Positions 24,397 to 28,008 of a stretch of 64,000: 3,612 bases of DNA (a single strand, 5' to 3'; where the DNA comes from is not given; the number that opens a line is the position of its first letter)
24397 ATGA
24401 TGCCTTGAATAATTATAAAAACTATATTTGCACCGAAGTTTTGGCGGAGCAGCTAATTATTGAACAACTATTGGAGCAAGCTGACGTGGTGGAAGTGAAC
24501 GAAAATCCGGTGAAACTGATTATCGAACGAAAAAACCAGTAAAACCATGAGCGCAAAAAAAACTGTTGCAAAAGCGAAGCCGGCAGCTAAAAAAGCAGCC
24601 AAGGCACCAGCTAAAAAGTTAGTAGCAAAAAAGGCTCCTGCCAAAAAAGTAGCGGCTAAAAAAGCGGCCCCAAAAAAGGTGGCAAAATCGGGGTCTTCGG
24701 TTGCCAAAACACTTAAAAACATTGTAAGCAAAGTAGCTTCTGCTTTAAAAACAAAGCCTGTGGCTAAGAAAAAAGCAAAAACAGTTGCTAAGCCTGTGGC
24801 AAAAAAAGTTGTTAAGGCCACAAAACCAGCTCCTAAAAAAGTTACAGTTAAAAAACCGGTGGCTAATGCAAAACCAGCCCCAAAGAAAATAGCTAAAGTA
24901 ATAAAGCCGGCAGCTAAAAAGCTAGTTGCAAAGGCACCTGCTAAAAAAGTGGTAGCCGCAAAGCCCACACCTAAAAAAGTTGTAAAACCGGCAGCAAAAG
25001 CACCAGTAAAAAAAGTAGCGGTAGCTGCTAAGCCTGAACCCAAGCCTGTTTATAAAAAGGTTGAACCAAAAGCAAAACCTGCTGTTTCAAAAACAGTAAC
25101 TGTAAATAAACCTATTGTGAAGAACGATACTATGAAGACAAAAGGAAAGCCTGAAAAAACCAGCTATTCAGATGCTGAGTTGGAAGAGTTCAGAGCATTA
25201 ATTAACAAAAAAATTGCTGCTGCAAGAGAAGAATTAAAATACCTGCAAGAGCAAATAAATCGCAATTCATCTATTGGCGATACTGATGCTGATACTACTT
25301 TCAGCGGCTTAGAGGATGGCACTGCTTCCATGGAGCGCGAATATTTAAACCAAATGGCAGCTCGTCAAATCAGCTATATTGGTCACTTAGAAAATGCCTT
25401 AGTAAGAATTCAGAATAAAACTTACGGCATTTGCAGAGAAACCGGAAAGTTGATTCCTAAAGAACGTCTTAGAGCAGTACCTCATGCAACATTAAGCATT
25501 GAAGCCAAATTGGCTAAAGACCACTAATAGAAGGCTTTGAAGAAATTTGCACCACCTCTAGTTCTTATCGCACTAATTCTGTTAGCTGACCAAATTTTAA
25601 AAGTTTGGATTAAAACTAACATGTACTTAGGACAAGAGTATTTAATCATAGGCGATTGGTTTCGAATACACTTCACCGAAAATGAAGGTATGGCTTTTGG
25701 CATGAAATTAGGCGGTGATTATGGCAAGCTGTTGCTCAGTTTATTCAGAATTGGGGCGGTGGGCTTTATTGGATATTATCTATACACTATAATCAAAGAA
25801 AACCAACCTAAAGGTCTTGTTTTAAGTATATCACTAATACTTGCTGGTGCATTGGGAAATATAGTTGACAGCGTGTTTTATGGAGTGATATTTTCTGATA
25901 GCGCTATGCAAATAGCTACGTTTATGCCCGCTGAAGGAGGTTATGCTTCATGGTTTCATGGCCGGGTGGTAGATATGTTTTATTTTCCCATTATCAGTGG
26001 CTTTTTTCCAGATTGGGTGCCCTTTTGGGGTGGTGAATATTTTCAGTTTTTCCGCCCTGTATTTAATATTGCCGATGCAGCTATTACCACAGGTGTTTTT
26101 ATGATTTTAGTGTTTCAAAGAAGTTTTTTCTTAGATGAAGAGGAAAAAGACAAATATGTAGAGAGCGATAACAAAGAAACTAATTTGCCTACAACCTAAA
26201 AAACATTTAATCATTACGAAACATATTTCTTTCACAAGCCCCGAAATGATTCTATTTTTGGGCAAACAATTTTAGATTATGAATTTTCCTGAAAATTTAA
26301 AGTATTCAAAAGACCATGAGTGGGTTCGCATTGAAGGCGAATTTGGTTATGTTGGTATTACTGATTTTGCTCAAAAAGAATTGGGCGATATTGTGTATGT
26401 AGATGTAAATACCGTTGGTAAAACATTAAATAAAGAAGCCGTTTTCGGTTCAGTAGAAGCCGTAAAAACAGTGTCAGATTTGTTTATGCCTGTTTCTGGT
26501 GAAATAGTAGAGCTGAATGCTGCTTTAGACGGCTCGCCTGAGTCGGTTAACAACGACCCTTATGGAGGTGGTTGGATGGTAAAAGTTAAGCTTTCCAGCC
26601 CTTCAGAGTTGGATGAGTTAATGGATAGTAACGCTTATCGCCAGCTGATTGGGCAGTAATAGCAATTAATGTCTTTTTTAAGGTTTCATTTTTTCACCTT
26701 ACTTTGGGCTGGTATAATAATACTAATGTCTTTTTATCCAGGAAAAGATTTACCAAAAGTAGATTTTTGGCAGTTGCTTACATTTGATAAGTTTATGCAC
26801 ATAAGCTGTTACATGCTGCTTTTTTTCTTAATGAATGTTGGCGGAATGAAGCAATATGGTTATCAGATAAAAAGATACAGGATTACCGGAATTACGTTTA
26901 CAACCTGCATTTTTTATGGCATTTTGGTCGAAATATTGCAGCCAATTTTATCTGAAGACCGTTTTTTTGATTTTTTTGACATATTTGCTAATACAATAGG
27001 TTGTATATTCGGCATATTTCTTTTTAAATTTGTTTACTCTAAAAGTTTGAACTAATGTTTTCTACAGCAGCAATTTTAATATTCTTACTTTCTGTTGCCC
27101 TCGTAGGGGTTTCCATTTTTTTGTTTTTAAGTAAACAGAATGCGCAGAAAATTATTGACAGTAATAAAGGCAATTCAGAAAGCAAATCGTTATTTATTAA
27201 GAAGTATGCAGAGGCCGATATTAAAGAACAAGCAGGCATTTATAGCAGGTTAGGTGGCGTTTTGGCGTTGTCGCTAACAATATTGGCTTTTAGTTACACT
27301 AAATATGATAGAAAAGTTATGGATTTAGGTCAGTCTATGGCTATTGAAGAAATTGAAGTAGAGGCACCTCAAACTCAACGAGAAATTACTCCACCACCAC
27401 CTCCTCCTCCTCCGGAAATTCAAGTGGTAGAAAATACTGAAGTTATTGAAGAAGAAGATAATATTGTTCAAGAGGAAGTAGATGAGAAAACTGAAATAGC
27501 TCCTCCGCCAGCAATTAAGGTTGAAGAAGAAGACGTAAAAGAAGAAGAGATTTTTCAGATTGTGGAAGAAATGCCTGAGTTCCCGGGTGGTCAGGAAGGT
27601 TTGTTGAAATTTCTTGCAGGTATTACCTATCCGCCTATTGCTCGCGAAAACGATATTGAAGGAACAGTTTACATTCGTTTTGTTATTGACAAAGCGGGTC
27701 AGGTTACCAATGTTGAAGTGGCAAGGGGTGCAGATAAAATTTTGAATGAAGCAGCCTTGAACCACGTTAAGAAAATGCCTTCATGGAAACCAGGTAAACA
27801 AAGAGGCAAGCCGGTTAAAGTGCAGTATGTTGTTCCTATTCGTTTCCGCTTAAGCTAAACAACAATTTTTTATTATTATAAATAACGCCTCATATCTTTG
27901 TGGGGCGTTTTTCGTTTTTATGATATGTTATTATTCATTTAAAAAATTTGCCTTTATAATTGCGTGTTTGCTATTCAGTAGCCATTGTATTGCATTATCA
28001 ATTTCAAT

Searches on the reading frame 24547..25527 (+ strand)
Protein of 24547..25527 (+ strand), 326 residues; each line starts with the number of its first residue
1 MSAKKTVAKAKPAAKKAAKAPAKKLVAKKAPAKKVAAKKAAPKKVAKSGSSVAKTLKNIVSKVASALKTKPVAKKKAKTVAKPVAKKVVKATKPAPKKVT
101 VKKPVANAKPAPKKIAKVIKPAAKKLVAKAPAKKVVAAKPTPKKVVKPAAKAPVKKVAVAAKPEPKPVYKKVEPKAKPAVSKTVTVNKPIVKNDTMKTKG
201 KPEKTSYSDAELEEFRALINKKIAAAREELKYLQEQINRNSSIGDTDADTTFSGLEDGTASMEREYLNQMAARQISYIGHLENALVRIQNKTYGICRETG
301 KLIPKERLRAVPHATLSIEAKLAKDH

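Call 50: search_protein_families(library=pfam, proteins=[window:24547-25527:+], max_evalue=0.00001)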
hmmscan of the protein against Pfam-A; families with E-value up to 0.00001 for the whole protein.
window:24547-25527:+ (326 aa): 1 family
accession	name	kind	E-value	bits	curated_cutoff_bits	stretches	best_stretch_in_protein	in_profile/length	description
PF01258.23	zf-dskA_traR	-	6.2e-09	36.2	24.9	1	292-320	2-30/36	Prokaryotic dksA/traR C4-type zinc finger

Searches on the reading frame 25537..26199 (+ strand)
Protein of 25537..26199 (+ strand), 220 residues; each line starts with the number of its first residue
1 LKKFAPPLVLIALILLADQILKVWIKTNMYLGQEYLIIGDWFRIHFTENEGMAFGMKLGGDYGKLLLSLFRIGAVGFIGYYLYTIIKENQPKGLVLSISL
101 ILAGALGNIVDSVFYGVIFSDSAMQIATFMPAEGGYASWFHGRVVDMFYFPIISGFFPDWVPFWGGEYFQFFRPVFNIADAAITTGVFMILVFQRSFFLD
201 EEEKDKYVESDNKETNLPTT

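Call 51: search_protein_families(library=pfam, proteins=[window:25537-26199:+], max_evalue=0.00001)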
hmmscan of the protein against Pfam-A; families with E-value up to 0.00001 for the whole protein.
window:25537-26199:+ (220 aa): 1 family
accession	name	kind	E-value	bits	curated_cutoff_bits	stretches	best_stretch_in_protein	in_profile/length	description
PF01252.23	Peptidase_A8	-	7.5e-35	120.6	25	1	10-192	1-138/142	Signal peptidase (SPase) II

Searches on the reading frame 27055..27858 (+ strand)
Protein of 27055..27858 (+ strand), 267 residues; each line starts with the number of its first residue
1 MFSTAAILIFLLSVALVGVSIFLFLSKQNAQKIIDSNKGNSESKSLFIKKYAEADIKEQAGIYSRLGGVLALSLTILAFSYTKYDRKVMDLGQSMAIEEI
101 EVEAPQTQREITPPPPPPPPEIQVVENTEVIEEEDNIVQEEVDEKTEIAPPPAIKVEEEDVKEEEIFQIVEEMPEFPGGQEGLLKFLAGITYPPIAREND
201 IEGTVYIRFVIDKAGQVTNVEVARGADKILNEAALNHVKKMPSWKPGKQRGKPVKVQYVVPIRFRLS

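Call 51: search_protein_families(library=pfam, proteins=[window:27055-27858:+], max_evalue=0.00001)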
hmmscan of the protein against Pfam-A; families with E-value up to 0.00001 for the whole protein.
window:27055-27858:+ (267 aa): 1 family
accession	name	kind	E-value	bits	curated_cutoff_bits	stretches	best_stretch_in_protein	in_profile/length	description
PF03544.19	TonB_C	-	6.7e-22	78.2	24.6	1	190-266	3-79/79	Gram-negative bacterial TonB protein C-terminal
